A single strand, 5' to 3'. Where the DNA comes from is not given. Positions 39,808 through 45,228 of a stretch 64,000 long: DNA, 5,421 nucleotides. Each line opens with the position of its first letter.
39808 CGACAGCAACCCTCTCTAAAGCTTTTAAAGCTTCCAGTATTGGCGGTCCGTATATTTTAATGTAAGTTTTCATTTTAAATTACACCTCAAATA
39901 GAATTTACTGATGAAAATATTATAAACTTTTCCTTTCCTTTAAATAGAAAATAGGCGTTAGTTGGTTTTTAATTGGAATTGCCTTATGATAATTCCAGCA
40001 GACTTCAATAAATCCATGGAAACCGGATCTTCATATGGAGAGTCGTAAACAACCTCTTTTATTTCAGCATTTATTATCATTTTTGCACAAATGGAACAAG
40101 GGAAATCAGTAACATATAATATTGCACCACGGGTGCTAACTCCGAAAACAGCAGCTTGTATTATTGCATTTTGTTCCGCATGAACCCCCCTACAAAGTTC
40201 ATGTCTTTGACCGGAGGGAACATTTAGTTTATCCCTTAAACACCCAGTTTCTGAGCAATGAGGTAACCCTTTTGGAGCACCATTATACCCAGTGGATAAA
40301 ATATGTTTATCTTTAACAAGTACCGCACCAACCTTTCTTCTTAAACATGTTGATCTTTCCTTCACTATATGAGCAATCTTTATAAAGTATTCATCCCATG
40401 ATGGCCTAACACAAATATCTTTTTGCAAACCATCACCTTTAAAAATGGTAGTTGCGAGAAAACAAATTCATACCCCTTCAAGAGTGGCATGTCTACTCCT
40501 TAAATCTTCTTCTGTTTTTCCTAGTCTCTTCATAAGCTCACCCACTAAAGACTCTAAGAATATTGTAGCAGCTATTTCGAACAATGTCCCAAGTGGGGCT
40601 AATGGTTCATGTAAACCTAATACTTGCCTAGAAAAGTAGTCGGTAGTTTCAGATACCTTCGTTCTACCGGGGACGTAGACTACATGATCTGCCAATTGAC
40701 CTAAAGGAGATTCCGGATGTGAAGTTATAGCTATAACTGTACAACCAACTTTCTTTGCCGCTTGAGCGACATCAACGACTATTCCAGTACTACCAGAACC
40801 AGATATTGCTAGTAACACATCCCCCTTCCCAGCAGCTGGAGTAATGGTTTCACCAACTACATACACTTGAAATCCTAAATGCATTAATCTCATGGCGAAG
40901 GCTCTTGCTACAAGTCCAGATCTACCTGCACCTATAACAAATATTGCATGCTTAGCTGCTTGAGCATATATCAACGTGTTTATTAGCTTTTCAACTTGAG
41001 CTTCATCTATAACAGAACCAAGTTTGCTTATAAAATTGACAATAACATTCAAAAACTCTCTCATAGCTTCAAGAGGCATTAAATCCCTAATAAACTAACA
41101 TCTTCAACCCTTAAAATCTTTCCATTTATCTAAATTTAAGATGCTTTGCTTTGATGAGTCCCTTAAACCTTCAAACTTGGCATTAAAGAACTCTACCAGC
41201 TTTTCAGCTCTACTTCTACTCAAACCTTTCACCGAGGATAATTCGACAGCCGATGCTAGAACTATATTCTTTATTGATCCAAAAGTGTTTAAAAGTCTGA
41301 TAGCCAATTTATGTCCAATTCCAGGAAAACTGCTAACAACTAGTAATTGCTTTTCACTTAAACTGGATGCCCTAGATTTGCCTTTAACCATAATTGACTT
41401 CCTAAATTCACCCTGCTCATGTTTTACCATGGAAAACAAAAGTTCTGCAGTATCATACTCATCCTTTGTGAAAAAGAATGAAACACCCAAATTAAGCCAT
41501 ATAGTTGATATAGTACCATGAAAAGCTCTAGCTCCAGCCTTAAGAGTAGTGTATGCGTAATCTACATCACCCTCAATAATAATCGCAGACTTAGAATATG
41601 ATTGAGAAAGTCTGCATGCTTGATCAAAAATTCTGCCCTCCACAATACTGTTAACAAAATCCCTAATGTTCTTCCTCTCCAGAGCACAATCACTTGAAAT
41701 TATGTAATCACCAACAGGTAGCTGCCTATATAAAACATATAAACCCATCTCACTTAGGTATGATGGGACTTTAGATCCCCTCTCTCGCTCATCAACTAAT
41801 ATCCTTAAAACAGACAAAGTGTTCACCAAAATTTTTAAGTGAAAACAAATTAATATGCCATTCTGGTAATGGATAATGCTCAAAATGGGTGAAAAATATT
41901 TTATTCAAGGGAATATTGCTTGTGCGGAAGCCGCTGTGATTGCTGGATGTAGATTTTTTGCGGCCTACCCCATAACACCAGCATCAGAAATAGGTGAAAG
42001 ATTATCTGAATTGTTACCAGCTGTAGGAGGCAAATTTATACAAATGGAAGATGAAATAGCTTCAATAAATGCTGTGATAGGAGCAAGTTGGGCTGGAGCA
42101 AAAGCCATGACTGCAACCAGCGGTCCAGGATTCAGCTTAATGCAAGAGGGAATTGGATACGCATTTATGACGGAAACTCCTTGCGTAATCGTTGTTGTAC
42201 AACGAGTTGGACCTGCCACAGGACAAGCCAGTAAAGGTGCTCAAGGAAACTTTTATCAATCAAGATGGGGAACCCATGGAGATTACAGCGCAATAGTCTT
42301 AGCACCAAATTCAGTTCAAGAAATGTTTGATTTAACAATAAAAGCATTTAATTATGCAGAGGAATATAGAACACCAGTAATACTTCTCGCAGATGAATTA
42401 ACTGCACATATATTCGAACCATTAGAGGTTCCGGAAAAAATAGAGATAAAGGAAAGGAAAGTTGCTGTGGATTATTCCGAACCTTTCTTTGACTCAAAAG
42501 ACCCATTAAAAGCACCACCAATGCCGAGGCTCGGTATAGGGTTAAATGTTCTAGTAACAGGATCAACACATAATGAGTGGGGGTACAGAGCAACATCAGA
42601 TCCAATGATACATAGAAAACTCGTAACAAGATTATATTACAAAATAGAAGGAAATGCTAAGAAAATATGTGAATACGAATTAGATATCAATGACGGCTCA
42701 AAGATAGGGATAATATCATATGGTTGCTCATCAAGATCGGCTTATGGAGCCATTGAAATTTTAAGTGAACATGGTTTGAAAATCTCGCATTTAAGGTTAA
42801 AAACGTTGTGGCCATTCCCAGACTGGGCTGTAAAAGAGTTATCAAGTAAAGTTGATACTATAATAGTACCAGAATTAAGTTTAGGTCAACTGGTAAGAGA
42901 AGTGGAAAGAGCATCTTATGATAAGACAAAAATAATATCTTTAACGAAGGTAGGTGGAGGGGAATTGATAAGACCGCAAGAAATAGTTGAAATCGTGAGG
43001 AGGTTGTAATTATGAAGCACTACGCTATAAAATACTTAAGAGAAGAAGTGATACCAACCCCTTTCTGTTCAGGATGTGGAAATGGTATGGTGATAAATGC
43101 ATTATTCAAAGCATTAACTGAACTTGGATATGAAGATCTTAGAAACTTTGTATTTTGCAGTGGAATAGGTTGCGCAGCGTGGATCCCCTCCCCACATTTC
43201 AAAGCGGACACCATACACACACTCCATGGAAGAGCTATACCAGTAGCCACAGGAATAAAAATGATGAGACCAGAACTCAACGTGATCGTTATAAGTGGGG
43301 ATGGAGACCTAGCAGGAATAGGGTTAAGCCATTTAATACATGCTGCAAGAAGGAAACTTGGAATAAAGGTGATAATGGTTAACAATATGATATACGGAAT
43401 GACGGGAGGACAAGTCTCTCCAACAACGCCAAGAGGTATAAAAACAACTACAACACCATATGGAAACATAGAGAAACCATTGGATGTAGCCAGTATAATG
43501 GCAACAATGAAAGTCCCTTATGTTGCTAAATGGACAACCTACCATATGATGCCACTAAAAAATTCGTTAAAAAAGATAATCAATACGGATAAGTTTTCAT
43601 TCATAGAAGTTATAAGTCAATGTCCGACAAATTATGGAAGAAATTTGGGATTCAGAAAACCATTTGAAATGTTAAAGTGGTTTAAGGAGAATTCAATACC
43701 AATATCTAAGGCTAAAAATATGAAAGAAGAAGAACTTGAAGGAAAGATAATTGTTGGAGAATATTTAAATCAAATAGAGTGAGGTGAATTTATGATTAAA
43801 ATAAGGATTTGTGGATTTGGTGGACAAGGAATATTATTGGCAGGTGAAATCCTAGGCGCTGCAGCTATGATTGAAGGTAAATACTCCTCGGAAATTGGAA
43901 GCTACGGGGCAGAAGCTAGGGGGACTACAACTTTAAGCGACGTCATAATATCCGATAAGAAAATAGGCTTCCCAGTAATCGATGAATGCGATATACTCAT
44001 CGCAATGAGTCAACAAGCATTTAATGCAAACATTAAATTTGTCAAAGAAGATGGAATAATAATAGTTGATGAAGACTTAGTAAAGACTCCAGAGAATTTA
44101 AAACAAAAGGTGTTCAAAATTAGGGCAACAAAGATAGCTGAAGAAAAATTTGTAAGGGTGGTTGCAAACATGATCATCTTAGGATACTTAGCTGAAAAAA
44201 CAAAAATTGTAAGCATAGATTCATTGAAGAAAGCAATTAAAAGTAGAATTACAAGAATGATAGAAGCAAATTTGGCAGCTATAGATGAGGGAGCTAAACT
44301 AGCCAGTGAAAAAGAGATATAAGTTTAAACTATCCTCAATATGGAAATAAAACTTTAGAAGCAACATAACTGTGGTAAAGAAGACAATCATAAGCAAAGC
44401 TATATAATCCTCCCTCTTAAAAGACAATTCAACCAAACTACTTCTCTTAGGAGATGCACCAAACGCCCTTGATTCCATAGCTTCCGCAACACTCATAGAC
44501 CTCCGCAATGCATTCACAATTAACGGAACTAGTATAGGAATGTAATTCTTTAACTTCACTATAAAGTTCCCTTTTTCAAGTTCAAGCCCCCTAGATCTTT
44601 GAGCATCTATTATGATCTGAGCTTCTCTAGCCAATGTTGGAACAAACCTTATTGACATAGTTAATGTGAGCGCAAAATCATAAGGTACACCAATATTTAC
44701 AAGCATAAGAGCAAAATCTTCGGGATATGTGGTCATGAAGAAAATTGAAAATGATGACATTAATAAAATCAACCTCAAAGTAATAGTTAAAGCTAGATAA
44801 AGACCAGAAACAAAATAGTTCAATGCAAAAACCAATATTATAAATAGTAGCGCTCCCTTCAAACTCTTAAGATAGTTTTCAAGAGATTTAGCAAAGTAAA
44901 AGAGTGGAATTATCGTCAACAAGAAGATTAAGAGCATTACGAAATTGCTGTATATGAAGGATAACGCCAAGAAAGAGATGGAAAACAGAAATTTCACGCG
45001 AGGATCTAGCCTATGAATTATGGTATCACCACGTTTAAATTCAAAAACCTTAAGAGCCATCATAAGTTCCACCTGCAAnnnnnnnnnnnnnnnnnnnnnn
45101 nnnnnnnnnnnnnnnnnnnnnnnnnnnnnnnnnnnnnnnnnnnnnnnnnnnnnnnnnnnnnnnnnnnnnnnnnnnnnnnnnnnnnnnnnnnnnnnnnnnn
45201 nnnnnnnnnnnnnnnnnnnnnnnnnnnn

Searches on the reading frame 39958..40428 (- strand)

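Call 73: search_protein_families(library=pfam, proteins=[window:39958-40428:-], max_evalue=0.0001)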
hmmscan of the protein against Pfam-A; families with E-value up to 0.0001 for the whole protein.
window:39958-40428:- (156 aa): 2 families
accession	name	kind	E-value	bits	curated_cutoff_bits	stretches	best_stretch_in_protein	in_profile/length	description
PF00383.29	dCMP_cyt_deam_1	-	1.1e-25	90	25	1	10-128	2-100/102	Cytidine and deoxycytidylate deaminase zinc-binding region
PF14437.12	MafB19-deam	-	2.6e-19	70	27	1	10-134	2-105/142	MafB19-like deaminase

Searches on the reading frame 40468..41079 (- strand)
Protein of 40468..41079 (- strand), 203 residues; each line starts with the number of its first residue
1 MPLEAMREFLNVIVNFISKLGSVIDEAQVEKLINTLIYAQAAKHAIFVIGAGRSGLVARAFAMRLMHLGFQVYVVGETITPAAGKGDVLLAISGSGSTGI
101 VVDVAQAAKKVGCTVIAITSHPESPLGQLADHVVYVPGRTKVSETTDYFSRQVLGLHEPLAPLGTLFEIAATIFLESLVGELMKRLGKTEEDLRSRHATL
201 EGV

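Call 73: search_protein_families(library=pfam, proteins=[window:40468-41079:-], max_evalue=0.0001)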
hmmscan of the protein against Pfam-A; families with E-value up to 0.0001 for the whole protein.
window:40468-41079:- (203 aa): 2 families
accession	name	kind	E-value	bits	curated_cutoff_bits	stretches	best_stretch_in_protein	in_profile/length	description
PF01380.27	SIS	-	5.6e-19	68.7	25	1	43-142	5-110/131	SIS domain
PF13580.11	SIS_2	-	1.5e-12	48.1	27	1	83-120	101-138/138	SIS domain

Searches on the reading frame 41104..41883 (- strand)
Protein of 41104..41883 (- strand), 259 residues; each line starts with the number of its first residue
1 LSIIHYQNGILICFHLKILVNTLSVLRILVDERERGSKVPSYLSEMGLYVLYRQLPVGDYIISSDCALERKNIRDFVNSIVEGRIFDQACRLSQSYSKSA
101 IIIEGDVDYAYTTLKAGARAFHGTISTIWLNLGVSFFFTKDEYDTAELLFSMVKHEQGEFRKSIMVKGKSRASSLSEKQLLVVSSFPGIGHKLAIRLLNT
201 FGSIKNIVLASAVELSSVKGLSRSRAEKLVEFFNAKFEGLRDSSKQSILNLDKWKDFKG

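Call 73: search_protein_families(library=pfam, proteins=[window:41104-41883:-], max_evalue=0.0001)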
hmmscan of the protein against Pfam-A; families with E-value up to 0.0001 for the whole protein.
window:41104-41883:- (259 aa): 3 families
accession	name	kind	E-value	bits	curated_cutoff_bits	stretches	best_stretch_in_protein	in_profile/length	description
PF02732.21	ERCC4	-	4.1e-25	88.8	24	1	30-152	1-140/140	ERCC4 domain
PF14520.12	HHH_5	-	6.8e-10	39.7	27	1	184-233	5-55/57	Helix-hairpin-helix domain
PF12826.13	HHH_2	-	2.6e-06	27.9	27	1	185-235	7-57/64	Helix-hairpin-helix motif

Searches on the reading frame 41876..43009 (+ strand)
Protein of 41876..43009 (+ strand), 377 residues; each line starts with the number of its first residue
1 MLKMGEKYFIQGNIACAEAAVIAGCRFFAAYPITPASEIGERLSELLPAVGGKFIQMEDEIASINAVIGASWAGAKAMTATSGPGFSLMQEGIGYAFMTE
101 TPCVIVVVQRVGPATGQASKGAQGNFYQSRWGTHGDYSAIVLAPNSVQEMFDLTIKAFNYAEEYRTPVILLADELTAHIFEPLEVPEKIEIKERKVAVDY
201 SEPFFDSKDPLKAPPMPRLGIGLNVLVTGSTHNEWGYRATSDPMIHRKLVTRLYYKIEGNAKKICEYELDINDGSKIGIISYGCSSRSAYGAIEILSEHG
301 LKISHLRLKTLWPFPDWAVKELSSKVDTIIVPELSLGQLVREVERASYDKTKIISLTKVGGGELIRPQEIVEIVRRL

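Call 74: search_protein_families(library=pfam, proteins=[window:41876-43009:+], max_evalue=0.0001)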
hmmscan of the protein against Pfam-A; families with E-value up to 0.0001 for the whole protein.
window:41876-43009:+ (377 aa): 2 families
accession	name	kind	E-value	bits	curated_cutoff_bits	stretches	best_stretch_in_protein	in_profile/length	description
PF01855.24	POR_N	-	2.1e-68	231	27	1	19-248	2-227/231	Pyruvate flavodoxin/ferredoxin oxidoreductase, thiamine diP-bdg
PF17147.9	PFOR_II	-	2.2e-17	63.7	27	1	277-370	3-102/102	Pyruvate:ferredoxin oxidoreductase core domain II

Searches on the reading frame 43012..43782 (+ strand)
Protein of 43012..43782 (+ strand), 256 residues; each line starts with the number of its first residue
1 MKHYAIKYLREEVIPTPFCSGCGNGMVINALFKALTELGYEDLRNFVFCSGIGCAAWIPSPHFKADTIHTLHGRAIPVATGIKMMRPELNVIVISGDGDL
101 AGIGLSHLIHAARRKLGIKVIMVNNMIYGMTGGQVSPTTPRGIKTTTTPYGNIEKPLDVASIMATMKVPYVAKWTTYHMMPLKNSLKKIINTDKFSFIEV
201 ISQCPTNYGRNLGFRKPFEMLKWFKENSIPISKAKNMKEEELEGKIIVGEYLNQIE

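Call 74: search_protein_families(library=pfam, proteins=[window:43012-43782:+], max_evalue=0.0001)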
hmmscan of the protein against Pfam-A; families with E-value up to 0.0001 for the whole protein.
window:43012-43782:+ (256 aa): 1 family
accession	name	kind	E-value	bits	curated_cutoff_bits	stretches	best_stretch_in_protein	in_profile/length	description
PF02775.26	TPP_enzyme_C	-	1.6e-33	116.1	21.9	1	59-200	17-151/151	Thiamine pyrophosphate enzyme, C-terminal TPP binding domain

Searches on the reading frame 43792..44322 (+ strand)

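Call 74: search_protein_families(library=pfam, proteins=[window:43792-44322:+], max_evalue=0.0001)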
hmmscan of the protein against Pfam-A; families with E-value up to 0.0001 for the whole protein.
window:43792-44322:+ (176 aa): 1 family
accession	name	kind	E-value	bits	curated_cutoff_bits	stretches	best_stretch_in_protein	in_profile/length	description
PF01558.24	POR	-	3.3e-40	138.5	27.4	1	10-168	1-172/173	Pyruvate ferredoxin/flavodoxin oxidoreductase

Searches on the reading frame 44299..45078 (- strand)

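Call 74: search_protein_families(library=pfam, proteins=[window:44299-45078:-], max_evalue=0.0001)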
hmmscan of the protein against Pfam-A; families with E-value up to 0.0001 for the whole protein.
window:44299-45078:- (259 aa): 1 family
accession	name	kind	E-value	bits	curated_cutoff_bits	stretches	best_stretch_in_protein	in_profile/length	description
PF02361.21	CbiQ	-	3.3e-25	89.4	25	1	19-208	3-210/216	Cobalt transport protein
